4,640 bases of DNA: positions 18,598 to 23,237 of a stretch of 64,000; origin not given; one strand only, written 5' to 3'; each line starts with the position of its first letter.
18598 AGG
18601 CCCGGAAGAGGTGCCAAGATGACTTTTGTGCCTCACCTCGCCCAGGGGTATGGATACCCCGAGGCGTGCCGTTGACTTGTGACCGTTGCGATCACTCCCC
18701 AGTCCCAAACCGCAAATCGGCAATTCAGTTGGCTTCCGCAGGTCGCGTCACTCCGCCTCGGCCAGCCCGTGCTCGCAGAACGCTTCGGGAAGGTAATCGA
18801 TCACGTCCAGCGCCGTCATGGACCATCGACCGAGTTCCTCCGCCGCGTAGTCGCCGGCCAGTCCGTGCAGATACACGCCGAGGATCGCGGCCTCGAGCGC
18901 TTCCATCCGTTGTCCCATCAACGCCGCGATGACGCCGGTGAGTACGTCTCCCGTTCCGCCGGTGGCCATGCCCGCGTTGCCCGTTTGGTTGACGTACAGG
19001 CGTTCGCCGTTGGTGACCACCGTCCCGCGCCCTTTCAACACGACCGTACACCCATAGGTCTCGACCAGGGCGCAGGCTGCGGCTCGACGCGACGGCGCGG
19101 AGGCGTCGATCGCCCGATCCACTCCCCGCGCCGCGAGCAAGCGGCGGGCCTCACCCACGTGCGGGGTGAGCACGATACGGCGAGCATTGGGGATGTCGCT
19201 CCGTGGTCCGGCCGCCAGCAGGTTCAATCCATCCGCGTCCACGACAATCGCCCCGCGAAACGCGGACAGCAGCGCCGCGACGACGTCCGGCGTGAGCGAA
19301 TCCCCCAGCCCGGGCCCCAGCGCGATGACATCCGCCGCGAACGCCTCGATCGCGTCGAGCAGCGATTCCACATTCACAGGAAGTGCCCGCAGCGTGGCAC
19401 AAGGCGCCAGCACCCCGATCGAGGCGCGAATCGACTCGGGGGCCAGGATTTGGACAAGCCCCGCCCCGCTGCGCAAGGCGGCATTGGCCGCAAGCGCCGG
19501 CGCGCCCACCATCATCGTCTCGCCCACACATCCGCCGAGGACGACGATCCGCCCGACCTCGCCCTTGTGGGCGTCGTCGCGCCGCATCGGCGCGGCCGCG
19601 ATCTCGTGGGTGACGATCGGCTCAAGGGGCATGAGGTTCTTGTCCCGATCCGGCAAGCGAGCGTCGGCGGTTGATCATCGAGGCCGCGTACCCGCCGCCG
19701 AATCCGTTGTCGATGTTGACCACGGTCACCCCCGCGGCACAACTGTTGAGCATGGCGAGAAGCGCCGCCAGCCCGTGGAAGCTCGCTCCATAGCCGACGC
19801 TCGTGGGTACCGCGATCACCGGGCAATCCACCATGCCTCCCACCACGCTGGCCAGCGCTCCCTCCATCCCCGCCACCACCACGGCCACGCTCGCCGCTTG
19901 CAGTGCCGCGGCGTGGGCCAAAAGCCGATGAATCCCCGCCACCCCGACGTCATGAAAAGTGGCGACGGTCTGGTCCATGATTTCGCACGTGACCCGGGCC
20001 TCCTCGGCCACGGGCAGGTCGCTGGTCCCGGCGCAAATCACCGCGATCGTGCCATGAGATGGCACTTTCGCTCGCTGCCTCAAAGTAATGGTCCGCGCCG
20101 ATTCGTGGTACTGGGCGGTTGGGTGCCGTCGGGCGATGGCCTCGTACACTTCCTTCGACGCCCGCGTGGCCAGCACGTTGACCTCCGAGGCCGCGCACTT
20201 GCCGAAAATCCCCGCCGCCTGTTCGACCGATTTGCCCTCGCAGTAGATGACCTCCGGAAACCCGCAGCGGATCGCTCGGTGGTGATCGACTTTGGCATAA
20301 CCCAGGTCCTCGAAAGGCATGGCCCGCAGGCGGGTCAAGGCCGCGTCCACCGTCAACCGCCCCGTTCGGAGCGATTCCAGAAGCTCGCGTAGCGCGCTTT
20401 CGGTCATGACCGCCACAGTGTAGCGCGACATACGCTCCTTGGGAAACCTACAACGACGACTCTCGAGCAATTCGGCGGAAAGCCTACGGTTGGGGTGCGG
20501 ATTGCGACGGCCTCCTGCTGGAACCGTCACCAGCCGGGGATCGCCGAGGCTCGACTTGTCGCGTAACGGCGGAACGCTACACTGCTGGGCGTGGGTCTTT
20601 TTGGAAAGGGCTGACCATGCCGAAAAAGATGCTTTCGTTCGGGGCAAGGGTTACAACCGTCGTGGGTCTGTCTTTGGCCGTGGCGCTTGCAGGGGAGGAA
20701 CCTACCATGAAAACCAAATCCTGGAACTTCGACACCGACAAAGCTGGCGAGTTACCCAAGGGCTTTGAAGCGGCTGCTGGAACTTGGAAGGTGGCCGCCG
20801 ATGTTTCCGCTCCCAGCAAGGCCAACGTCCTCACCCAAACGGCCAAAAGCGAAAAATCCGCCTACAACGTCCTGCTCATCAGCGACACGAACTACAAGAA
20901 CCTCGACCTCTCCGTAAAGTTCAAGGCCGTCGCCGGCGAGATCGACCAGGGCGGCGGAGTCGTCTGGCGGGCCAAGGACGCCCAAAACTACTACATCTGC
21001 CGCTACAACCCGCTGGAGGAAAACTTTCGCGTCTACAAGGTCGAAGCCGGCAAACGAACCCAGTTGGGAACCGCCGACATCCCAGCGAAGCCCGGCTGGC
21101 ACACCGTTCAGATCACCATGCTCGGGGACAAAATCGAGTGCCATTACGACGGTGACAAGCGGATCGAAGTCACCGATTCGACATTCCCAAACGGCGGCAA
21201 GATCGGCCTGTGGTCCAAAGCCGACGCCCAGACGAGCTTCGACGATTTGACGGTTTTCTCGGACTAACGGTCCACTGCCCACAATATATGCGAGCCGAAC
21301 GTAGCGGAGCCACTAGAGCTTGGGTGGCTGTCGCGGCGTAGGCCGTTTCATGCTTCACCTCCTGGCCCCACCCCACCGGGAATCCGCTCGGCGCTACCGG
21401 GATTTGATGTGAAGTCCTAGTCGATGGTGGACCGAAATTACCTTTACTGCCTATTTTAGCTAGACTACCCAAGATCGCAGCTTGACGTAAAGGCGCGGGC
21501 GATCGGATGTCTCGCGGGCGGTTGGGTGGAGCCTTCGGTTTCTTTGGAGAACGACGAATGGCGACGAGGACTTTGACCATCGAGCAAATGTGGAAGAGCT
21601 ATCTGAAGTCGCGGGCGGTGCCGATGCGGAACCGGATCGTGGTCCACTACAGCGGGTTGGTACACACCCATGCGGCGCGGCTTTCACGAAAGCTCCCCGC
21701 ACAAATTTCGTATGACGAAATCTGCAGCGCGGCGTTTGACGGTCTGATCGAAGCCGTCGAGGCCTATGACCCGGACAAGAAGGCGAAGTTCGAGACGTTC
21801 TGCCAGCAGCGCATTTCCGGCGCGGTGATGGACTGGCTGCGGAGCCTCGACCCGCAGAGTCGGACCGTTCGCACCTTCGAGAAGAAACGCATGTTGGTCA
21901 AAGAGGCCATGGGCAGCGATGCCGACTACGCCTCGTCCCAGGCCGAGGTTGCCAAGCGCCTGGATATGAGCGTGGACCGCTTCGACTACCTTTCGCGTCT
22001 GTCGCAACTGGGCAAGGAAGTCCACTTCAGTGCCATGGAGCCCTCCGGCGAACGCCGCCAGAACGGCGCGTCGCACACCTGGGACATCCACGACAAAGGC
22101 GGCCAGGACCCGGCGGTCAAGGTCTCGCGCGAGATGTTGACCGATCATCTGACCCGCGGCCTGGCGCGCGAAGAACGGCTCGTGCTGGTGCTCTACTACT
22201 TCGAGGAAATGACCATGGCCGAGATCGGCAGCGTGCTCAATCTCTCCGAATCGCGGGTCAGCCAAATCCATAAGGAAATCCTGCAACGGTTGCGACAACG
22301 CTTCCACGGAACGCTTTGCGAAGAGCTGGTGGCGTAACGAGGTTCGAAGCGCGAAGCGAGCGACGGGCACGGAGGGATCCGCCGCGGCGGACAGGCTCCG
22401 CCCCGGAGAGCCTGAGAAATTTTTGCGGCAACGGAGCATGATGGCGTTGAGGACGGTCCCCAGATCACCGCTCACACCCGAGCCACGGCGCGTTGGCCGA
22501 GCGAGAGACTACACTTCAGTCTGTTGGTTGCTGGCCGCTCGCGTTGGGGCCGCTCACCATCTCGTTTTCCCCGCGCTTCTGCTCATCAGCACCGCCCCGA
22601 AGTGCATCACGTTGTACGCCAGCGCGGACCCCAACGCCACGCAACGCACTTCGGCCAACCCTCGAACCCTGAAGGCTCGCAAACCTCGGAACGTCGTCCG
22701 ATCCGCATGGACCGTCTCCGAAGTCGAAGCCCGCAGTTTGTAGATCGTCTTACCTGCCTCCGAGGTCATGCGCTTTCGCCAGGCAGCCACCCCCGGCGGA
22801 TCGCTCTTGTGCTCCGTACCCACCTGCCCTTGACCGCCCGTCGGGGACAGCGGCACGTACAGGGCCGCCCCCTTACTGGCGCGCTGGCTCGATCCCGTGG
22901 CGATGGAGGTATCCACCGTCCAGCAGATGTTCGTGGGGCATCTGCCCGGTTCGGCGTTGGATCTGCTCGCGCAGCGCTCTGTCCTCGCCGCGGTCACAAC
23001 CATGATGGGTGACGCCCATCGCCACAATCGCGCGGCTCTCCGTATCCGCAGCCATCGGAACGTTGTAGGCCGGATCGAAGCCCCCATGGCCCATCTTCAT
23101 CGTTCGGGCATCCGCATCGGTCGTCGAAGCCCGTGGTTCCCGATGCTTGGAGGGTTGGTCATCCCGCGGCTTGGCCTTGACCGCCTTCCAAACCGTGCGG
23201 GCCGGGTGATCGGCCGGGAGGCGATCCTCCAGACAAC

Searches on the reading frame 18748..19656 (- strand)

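Call 7: search_protein_families(library=pfam, proteins=[window:18748-19656:-], max_evalue=0.01)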
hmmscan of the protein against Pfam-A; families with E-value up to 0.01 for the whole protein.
window:18748-19656:- (302 aa): 3 families
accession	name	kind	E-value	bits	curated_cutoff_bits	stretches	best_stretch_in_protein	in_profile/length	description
PF01256.23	Carb_kinase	-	1.7e-50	172.2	27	1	39-290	3-241/242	NAD(P)H-hydrate dehydratase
PF02110.20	HK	-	6.4e-09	36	27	1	174-275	126-226/247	Hydroxyethylthiazole kinase family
PF08543.17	Phos_pyr_kin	-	0.0025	17.7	27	1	161-256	121-220/246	Phosphomethylpyrimidine kinase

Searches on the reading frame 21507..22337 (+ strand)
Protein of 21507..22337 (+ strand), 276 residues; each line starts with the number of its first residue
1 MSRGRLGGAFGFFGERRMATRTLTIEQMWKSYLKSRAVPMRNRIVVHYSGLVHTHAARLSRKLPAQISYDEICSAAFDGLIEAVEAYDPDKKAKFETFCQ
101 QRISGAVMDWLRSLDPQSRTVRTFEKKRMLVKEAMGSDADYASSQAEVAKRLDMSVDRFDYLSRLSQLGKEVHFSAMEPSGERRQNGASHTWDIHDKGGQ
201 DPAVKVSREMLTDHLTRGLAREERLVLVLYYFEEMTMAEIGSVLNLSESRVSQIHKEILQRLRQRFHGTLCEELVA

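Call 7: search_protein_families(library=pfam, proteins=[window:21507-22337:+], max_evalue=0.01)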
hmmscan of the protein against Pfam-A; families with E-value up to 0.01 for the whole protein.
window:21507-22337:+ (276 aa): 5 families
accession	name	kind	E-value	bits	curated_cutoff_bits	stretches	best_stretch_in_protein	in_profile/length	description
PF04545.22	Sigma70_r4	-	7.1e-18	64.3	24.1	1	218-264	4-50/50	Sigma-70, region 4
PF04542.20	Sigma70_r2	-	4.1e-09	36.5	24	1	45-114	2-68/71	Sigma-70 region 2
PF08281.18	Sigma70_r4_2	-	2.4e-08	33.9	25.7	1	216-253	8-45/54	Sigma-70, region 4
PF13384.12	HTH_23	-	0.0025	18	24.6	0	221-257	3-40/50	Homeodomain-like domain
PF12802.13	MarR_2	-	0.0032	18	27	0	224-254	9-40/61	MarR family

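Call 18: find_encoding_contigs(protein=window:21507-22337:+, flank=3000, max_places=4)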
Protein window:21507-22337:+ (276 aa): no gene with exactly this product is on record in the collection.

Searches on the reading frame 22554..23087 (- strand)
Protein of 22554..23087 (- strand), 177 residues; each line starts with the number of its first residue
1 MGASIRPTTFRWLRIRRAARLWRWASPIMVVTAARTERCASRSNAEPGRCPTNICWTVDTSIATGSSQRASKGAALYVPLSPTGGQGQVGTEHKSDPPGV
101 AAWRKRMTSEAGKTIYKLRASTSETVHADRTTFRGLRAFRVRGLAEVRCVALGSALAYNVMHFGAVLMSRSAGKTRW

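Call 7: search_protein_families(library=pfam, proteins=[window:22554-23087:-], max_evalue=0.01)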
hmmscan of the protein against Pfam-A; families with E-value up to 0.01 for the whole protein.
window:22554-23087:- (177 aa): 1 family
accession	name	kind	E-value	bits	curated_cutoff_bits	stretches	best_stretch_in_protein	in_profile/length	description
PF13751.12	DDE_Tnp_1_6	-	1.9e-08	35.1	25.1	1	102-161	63-122/125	Transposase DDE domain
